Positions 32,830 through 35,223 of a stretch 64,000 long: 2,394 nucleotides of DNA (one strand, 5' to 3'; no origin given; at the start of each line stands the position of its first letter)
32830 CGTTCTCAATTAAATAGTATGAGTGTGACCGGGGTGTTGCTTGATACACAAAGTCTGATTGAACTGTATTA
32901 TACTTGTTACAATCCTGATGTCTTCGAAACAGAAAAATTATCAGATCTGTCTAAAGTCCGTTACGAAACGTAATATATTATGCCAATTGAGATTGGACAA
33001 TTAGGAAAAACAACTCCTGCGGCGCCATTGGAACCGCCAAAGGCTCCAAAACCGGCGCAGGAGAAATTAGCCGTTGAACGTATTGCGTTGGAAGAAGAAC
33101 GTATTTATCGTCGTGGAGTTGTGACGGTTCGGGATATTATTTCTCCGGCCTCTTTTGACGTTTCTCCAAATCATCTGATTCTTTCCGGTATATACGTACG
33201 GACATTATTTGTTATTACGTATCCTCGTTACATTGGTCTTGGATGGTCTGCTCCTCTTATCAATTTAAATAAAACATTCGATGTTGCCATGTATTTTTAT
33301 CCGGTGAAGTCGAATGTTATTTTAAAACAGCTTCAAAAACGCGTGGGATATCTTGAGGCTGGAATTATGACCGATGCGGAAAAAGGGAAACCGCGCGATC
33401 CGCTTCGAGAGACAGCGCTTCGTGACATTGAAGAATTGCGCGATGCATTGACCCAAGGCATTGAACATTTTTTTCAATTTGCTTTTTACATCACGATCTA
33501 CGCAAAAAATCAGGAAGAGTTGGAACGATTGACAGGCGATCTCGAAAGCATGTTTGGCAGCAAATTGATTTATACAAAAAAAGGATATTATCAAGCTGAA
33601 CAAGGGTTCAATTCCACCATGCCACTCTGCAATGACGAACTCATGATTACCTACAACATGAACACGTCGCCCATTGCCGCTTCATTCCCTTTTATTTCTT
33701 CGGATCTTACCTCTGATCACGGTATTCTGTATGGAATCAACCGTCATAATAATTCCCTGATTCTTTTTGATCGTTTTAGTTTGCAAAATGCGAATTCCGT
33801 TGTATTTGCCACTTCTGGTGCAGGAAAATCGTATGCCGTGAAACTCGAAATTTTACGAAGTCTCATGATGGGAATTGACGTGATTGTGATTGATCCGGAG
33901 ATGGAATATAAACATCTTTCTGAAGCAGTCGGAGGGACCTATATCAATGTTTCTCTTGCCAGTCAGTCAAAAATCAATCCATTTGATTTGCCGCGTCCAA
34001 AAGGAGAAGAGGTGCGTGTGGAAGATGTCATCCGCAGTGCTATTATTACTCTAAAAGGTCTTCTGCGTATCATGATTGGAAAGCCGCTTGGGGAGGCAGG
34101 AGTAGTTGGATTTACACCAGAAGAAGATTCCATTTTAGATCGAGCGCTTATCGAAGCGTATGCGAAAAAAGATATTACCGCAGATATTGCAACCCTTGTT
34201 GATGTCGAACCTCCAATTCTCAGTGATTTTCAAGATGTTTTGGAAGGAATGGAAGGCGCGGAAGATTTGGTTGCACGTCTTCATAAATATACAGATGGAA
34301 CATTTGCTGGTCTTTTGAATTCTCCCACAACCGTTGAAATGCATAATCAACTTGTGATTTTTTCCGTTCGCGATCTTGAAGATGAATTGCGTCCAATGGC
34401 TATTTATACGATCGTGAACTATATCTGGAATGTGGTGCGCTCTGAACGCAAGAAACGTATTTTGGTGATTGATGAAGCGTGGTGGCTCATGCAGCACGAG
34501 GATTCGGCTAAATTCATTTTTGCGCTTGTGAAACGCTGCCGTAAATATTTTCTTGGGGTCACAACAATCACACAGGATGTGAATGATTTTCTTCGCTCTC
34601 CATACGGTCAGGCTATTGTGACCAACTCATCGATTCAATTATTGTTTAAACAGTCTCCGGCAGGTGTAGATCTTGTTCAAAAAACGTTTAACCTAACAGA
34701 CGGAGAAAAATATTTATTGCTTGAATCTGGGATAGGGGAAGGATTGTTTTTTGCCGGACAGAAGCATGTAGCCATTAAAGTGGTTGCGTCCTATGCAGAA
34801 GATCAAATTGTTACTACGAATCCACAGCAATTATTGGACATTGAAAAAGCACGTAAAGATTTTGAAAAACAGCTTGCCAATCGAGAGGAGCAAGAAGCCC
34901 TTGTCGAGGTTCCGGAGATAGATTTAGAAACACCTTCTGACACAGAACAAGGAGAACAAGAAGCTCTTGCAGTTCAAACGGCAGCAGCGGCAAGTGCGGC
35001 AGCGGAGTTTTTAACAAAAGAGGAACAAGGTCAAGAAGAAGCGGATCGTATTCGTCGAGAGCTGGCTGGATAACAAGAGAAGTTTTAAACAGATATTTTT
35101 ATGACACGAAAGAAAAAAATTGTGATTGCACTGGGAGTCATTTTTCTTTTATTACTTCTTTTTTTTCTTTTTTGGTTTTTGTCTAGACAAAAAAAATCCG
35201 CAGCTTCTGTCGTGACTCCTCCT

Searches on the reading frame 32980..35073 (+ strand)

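Call 15: search_protein_families(library=pfam, proteins=[window:32980-35073:+], max_evalue=0.001)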
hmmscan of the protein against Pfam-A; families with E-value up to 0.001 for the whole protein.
window:32980-35073:+ (697 aa): 3 families
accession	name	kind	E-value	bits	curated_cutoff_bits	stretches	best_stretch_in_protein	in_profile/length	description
PF19044.6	P-loop_TraG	-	3.6e-28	98.8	25.8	2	437-581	192-343/413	TraG P-loop domain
PF12846.13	AAA_10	-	1.7e-10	40.9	27.5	2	486-546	235-295/362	AAA-like domain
PF01935.23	DUF87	-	3.7e-08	34.2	23.2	1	275-337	28-92/220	Helicase HerA, central domain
